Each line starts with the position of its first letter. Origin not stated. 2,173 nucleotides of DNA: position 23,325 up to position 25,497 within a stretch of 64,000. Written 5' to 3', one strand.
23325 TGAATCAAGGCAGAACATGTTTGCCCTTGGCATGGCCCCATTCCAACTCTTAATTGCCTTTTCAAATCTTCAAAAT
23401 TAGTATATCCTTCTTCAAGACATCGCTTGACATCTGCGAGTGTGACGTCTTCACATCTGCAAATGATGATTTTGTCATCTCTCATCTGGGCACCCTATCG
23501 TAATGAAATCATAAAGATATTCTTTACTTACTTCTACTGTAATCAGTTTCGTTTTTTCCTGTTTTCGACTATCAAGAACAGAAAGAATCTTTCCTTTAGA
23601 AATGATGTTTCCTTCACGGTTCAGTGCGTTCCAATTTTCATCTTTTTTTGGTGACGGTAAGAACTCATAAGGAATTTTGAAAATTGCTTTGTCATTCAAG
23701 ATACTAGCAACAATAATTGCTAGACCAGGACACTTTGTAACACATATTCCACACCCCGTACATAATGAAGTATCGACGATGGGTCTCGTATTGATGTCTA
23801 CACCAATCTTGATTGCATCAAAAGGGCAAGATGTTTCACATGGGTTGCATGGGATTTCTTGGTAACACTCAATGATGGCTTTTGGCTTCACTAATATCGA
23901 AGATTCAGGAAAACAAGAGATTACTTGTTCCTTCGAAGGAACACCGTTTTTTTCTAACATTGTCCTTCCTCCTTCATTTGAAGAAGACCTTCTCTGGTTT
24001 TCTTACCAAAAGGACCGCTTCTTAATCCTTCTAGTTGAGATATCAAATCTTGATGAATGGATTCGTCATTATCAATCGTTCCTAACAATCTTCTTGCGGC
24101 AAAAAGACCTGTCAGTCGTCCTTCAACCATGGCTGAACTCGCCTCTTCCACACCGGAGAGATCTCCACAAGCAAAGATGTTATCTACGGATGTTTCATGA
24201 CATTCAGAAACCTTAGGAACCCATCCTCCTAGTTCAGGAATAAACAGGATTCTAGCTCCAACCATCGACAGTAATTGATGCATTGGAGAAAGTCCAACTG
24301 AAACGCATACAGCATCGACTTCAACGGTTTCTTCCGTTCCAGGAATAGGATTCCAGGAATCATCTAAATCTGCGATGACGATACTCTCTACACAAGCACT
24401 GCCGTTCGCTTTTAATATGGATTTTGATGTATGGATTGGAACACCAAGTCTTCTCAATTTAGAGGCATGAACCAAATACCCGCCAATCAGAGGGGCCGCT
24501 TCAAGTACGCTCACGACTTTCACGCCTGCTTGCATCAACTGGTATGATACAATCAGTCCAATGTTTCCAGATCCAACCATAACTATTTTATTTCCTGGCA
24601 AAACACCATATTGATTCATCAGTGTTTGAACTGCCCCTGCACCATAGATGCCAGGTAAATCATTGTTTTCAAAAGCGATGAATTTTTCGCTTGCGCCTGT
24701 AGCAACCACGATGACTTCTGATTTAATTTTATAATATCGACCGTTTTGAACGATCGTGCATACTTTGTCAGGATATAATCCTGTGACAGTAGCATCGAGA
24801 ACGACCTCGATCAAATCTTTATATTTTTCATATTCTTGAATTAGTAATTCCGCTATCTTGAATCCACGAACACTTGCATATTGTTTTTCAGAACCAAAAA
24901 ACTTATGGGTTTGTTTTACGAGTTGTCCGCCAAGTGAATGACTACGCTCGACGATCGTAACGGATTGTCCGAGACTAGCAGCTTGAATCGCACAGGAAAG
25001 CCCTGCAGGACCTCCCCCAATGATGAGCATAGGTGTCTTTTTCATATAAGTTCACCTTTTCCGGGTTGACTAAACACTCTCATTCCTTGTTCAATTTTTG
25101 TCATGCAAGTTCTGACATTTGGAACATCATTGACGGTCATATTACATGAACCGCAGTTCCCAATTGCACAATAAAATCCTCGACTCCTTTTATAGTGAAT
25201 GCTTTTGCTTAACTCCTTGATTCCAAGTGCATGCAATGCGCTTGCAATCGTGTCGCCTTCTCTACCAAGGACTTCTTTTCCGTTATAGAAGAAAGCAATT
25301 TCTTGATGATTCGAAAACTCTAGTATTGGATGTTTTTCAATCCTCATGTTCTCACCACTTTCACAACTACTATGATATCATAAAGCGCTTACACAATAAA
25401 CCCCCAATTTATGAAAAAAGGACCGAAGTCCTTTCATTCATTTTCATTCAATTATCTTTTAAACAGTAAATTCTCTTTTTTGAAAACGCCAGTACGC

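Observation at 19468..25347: Five-subunit sarcosine-oxidase/HcnABC/archaeal-PDH-like flavo-iron-sulfur dehydrogenase linked to P5C dehydrogenase and an unknown Cys-rich protein: probable unconventional proline oxidation pathway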

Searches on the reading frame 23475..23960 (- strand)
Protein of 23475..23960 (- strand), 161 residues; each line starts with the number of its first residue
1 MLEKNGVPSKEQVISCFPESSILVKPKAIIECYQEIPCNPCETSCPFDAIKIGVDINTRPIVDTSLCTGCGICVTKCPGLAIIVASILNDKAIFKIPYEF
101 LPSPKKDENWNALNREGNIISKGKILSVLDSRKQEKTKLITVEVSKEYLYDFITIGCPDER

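Call 3: search_protein_families(library=pfam, proteins=[window:23475-23960:-], max_evalue=0.01)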
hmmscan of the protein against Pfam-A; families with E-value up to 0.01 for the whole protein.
window:23475-23960:- (161 aa): 12 families
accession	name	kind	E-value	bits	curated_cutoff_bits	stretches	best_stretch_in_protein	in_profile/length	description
PF00037.32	Fer4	-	3.2e-09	36.6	21.1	1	60-82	1-23/24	4Fe-4S binding domain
PF12837.12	Fer4_6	-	3.2e-08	33.6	25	1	60-80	2-22/24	4Fe-4S binding domain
PF13237.11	Fer4_10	-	7.5e-08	32.6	25.5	2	36-78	10-53/53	4Fe-4S dicluster domain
PF12838.12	Fer4_7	-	2.2e-06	28.5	27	1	37-78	4-49/52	4Fe-4S dicluster domain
PF25160.1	LdpA_Fe-S-bd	-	5.8e-06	26.4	27.6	1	39-82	7-43/49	LdpA Fe-S cluster-binding domain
PF13187.11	Fer4_9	-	6.4e-06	26.5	27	1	38-79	5-49/52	4Fe-4S dicluster domain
PF14697.11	Fer4_21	-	2.9e-05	24.6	35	1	29-78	2-52/59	4Fe-4S dicluster domain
PF12797.12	Fer4_2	-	6e-05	23.2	24.5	1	59-78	2-21/22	4Fe-4S binding domain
PF13459.11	Fer4_15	-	0.0015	19.6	22.4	0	62-80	3-21/66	4Fe-4S single cluster domain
PF13484.11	Fer4_16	-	0.0017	19.5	30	0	67-85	2-20/66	4Fe-4S double cluster binding domain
PF12800.12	Fer4_4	-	0.0027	18.4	24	1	65-78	2-15/17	4Fe-4S binding domain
PF13534.11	Fer4_17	-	0.0029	18.5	22.2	0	66-78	45-57/61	4Fe-4S dicluster domain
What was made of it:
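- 23475..23960 (-): gamma subunit (161 aa): 2x[4Fe-4S] ferredoxin-like protein with a ~80-aa C-terminal extension. Fer4 family hits (call 3).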

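Call 4: search_protein_families(library=ncbifam, proteins=[window:23475-23960:-], max_evalue=0.01)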
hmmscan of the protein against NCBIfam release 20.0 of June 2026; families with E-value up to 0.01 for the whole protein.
window:23475-23960:- (161 aa): 48 families (the best 25 are shown)
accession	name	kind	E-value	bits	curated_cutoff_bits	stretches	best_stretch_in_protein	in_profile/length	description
TIGR01944.1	rnfB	subfamily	3.5e-08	33.2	68.7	1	27-100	107-178/190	RnfABCDGE type electron transport complex subunit B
NF041836.1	rnfB_Methano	equivalog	6.2e-08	32.4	445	1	39-84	147-190/265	Rnf electron transport complex subunit RnfB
NF040770.1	hetero_SS_HdrA2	exception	8e-07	27.5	1100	1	29-92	573-633/777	CoB-CoM heterodisulfide reductase HdrA2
NF045874.1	Vhu_polyferre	exception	9.9e-07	27.8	600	1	18-91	113-183/381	F420-non-reducing hydrogenase associated-polyferredoxin VhuB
NF005503.0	PRK07118.1-2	equivalog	1e-06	28.2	252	1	35-82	140-184/292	RnfABCDGE type electron transport complex subunit B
NF003475.0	PRK05113.1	equivalog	1.1e-06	28.7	203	1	26-95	106-173/190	electron transport complex subunit RsxB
TIGR04105.1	FeFe_hydrog_B1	subfamily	1.8e-06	26.9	450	1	39-87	164-210/462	monomeric [FeFe] hydrogenase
NF005504.0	PRK07118.1-3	equivalog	1.9e-06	27.5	437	1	5-84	193-267/293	Fe-S cluster domain-containing protein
TIGR03224.1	benzo_boxA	equivalog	2.4e-06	26.7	459.2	1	32-83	9-57/411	benzoyl-CoA 2,3-epoxidase subunit BoxA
NF005505.0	PRK07118.1-4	equivalog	2.7e-06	27.1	378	1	35-82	218-262/265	Fe-S cluster domain-containing protein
TIGR02179.1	PorD_KorD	subfamily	3.6e-06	27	60.05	1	32-83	24-73/78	2-oxoacid:acceptor oxidoreductase, delta subunit, pyruvate/2-ketoisovalerate family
TIGR00402.1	napF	equivalog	7.2e-06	26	102.2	1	30-82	102-148/149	ferredoxin-type protein NapF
NF007203.0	PRK09624.1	equivalog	7.9e-06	26.1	171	1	35-84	53-100/105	pyuvate ferredoxin oxidoreductase subunit delta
NF004541.0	PRK05888.2-2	equivalog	1.2e-05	25.3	217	1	16-106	40-133/168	NADH-quinone oxidoreductase subunit NuoI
NF041891.1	hdrA_Methbact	equivalog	1.2e-05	23.7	1300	1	28-108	567-643/762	ferredoxin:CoB-CoM heterodisulfide reductase subunit HdrA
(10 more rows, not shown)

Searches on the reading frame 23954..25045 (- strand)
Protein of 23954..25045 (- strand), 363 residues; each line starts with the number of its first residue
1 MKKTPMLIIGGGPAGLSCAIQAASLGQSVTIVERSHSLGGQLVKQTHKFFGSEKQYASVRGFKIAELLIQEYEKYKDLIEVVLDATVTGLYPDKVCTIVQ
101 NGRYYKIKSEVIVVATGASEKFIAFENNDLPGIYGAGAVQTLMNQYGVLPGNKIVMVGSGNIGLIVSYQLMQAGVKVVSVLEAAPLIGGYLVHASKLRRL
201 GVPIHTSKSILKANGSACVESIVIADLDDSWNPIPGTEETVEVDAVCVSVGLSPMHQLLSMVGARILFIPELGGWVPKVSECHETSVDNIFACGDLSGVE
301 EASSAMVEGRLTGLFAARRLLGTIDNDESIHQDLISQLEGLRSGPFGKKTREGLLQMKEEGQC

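Call 3: search_protein_families(library=pfam, proteins=[window:23954-25045:-], max_evalue=0.01)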
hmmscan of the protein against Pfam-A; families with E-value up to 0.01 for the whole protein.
window:23954-25045:- (363 aa): 15 families
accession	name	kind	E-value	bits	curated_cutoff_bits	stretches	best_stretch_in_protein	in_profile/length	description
PF07992.20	Pyr_redox_2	-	1.9e-34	119.9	26.1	1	6-309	3-291/291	Pyridine nucleotide-disulphide oxidoreductase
PF00070.33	Pyr_redox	-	8.4e-13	49.1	22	2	6-40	2-36/82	Pyridine nucleotide-disulphide oxidoreductase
PF12831.13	FAD_oxidored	-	1.1e-12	48.4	27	1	7-55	3-52/416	FAD dependent oxidoreductase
PF13738.12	Pyr_redox_3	-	3.4e-12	46.7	30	1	7-294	1-305/305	Pyridine nucleotide-disulphide oxidoreductase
PF13450.12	NAD_binding_8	-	1.4e-11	44.9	21.9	1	8-43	1-36/68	NAD(P)-binding Rossmann-like domain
PF01266.30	DAO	-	6e-09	36.3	27.9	1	7-41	3-38/353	FAD dependent oxidoreductase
PF03486.20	HI0933_like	-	1.5e-08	34.9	50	1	6-42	3-39/244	HI0933-like protein Rossmann domain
PF00890.30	FAD_binding_2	-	2e-08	34.3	20.4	1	7-43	3-39/414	FAD binding domain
PF01134.28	GIDA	-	7.1e-08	32.4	22.1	1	7-35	3-31/391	Glucose inhibited division protein A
PF01946.23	Thi4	-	3.8e-06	26.8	26.2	1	6-41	20-56/235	Thi4 family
PF01494.25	FAD_binding_3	-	9.3e-06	25.5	22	1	3-36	1-34/349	FAD binding domain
PF01593.30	Amino_oxidase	-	1e-05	25.5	19.8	0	14-42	2-30/443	Flavin containing amine oxidoreductase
PF01262.27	AlaDh_PNT_C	-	0.00078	19.4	23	1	5-44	30-69/214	Alanine dehydrogenase/PNT, C-terminal domain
PF05834.18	Lycopene_cycl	-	0.0018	17.9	23.4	0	7-38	3-36/380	Lycopene cyclase protein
PF13241.12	NAD_binding_7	-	0.0095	16.9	22.1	0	2-48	6-53/104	Putative NAD(P)-binding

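Call 4: search_protein_families(library=ncbifam, proteins=[window:23954-25045:-], max_evalue=0.01)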
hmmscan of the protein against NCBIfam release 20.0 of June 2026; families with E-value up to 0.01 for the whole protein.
window:23954-25045:- (363 aa): 123 families (the best 25 are shown)
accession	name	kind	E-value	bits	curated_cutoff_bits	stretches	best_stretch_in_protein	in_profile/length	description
TIGR01372.1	soxA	subfamily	3.2e-42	144.4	1164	1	5-319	170-481/996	sarcosine oxidase subunit alpha family protein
TIGR01292.1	TRX_reduct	equivalog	1.8e-22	79.5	343.45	1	6-309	3-289/300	thioredoxin-disulfide reductase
TIGR01350.1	lipoamide_DH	equivalog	1.6e-19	70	408.8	2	99-322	121-331/461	dihydrolipoyl dehydrogenase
NF009410.0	PRK12771.1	subfamily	1.3e-16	60.3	516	2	6-42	141-177/566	NAD(P)-binding protein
TIGR01317.1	GOGAT_sm_gam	subfamily_domain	4.2e-14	52.3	447.7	1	7-43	147-183/485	glutamate synthase small subunit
TIGR03140.1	AhpF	equivalog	4.4e-14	51.9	502.9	1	4-299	213-489/515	alkyl hydroperoxide reductase subunit F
NF005560.0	PRK07233.1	equivalog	5.5e-13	48.5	252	2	6-44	3-41/435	hypothetical protein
NF009414.0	PRK12778.1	equivalog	6e-13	47.9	1103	2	6-43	434-471/752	bifunctional dihydroorotate dehydrogenase B NAD binding subunit/NADPH-dependent glutamate synthase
NF003585.0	PRK05249.1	equivalog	9.2e-13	47.6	465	2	5-43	8-46/464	Si-specific NAD(P)(+) transhydrogenase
NF005883.0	PRK07845.1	equivalog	1e-12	47.8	479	2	88-312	119-330/466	NAD(P)H-quinone dehydrogenase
TIGR01316.1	gltA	equivalog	1.1e-12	47.5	471.75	1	7-42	137-172/449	NADPH-dependent glutamate synthase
TIGR01421.1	gluta_reduc_1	equivalog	7e-12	45.3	556.15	1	97-310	120-319/450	glutathione-disulfide reductase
NF005572.0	PRK07251.1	equivalog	7.4e-12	44.7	537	1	1-298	1-294/438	FAD-containing oxidoreductase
NF004991.0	PRK06370.1-3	subfamily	1e-11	44.1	620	2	6-42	38-73/509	FAD-containing oxidoreductase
NF041087.1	bile_acid_BaiCD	equivalog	1.9e-11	42.8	825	1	5-252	382-597/642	bile acid Fe-S flavoenzyme BaiCD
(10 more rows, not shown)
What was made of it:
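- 23954..25045 (-): alpha-core subunit (363 aa): FAD plus NAD(P)H two-Rossmann oxidoreductase. Pyr_redox_2 E 1.9e-34; soxA model positions 170-481 (calls 3, 4).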

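Call 6: search_solved_structures(query=window:23954-25045:-, max_evalue=1e-8)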
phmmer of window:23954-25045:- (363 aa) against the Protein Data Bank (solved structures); distinct sequences matched with E-value up to 1e-8: 11.
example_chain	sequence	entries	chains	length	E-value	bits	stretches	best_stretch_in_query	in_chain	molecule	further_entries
1vrq_A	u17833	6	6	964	9.3e-20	74.4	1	4-318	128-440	Sarcosine oxidase alpha subunit | Subunit alpha of sarcosine oxidase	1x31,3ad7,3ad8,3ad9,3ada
2gag_A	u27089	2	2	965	1.5e-19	73.7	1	4-318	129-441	heterotetrameric sarcosine oxidase alpha-subunit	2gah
1y56_A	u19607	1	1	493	8.3e-15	58.2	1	6-163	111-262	hypothetical protein PH1363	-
7jyp_A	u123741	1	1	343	2.8e-14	56.4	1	6-314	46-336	Thioredoxin reductase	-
3cty_A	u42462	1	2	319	8e-12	48.3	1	6-304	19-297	Thioredoxin reductase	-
1ebd_A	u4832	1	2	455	6.9e-11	45.3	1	4-312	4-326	DIHYDROLIPOAMIDE DEHYDROGENASE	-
6cmz_A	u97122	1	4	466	1.2e-10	44.4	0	94-319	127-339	Dihydrolipoyl dehydrogenase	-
5uwy_A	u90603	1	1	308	5.2e-10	42.4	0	6-124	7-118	Thioredoxin reductase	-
4ylf_B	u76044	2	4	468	1.9e-09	40.5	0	110-318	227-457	Dihydropyrimidine dehydrogenase subunit A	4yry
7a7b_A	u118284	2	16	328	5.6e-09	39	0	1-321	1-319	YpdA family putative bacillithiol disulfide reductase Bdr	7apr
3ab1_A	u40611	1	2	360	6.2e-09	38.8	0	6-330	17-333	Ferredoxin--NADP reductase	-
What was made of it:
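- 23954..25045 (-): PDB hits: SoxA 9e-20, PH1363 8e-15 (call 6).
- The alpha-core is slightly closer to SoxA (9e-20) than to PH1363 (8e-15) (call 6).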

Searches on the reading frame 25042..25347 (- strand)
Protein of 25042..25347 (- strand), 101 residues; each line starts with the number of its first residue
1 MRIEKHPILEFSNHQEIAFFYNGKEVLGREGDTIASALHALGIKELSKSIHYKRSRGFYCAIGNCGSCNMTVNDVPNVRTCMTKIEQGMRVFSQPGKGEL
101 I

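Call 3: search_protein_families(library=pfam, proteins=[window:25042-25347:-], max_evalue=0.01)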
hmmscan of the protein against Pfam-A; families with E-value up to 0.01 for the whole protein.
window:25042-25347:- (101 aa): 2 families
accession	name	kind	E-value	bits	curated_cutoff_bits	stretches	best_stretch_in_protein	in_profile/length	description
PF13510.11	Fer2_4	-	8.5e-26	90.3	22.8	1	15-94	2-80/82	2Fe-2S iron-sulfur cluster binding domain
PF13085.11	Fer2_3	-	7.7e-06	26.3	27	1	25-88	22-79/107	2Fe-2S iron-sulfur cluster binding domain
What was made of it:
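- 25042..25347 (-): alpha-N subunit (101 aa): [2Fe-2S] protein, equivalent to HcnA, the OdhC gamma subunit and the N-terminal ~120 aa of archaeal L-ProDH alpha. Pfam Fer2_4 E 8.5e-26 (call 3).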

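Call 4: search_protein_families(library=ncbifam, proteins=[window:25042-25347:-], max_evalue=0.01)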
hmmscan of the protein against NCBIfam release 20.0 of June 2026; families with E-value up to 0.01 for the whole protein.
window:25042-25347:- (101 aa): 8 families
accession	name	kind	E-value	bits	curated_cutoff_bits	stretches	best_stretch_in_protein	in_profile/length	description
TIGR01372.1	soxA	subfamily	6e-12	44.2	1164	1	14-94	15-99/996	sarcosine oxidase subunit alpha family protein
NF004898.0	PRK06259.1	equivalog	4.3e-06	25.6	385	1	26-91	23-82/488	fumarate reductase (CoM/CoB) subunit TfrB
TIGR00384.1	dhsB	subfamily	1.4e-05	24.6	88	1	35-89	29-77/222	succinate dehydrogenase and fumarate reductase iron-sulfur protein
NF004616.0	PRK05950.1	subfamily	0.0003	20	228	1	30-87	33-84/238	succinate dehydrogenase iron-sulfur subunit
NF010071.0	PRK13552.1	equivalog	0.00032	20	264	1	53-86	50-82/241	fumarate reductase iron-sulfur subunit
NF009051.0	PRK12385.1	equivalog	0.0007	19.1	333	1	35-83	35-80/244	succinate dehydrogenase/fumarate reductase iron-sulfur subunit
NF009052.0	PRK12386.1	equivalog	0.0008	18.5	256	1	58-87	51-79/255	succinate dehydrogenase/fumarate reductase iron-sulfur subunit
NF009226.0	PRK12576.1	equivalog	0.0015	18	344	1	30-86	35-85/317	succinate dehydrogenase/fumarate reductase iron-sulfur subunit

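Call 60: search_solved_structures(query=window:25042-25347:-, max_evalue=1, show_alignments=2)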
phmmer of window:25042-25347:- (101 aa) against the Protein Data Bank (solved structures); distinct sequences matched with E-value up to 1: 9.
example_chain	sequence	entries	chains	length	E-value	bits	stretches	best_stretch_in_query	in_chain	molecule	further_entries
1kf6_B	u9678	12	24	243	0.013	18.9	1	33-91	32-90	FUMARATE REDUCTASE IRON-SULFUR PROTEIN | Fumarate reductase iron-sulfur subunit | Fumarate reductase (Anaerobic), Fe-S subunit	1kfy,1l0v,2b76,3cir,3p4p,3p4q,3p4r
2gag_A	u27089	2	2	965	0.038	17.4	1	14-61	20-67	heterotetrameric sarcosine oxidase alpha-subunit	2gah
1y56_A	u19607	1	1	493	0.11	16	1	15-94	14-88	hypothetical protein PH1363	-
1vrq_A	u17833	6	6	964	0.14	15.6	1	16-61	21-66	Sarcosine oxidase alpha subunit | Subunit alpha of sarcosine oxidase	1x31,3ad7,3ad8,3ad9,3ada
1e7p_B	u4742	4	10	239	0.16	15.4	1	57-86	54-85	Fumarate reductase iron-sulfur subunit | FUMARATE REDUCTASE IRON-SULFUR PROTEIN | QUINOL-FUMARATE REDUCTASE IRON-SULFUR SUBUNIT B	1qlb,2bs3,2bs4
2bs2_B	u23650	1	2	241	0.16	15.4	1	57-86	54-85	QUINOL-FUMARATE REDUCTASE IRON-SULFUR SUBUNIT B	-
3eub_A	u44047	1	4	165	0.36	14.3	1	15-74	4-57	Xanthine dehydrogenase/oxidase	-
3etr_A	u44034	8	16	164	0.37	14.2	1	15-73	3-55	Xanthine dehydrogenase/oxidase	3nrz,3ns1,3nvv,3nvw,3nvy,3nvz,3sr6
7d6v_B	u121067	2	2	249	0.49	13.8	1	58-85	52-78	Fumarate reductase iron-sulfur subunit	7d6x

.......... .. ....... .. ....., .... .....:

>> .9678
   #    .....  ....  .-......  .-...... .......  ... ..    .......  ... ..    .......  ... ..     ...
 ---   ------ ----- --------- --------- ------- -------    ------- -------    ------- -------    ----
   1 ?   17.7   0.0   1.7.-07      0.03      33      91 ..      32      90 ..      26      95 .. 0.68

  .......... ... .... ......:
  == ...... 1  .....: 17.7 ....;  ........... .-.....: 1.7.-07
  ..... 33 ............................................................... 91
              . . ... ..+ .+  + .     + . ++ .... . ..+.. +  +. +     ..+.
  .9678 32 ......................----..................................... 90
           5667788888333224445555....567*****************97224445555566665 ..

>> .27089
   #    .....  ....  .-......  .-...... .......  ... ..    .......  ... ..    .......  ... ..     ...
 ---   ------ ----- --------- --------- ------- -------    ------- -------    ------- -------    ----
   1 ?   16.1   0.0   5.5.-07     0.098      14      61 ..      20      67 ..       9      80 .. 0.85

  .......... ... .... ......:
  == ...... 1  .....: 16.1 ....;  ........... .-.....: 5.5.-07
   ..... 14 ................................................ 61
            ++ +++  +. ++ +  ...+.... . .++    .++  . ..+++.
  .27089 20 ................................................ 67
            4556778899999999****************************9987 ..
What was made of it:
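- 25042..25347 (-): Weak match to residues 14-88 of 1y56_A (call 60).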
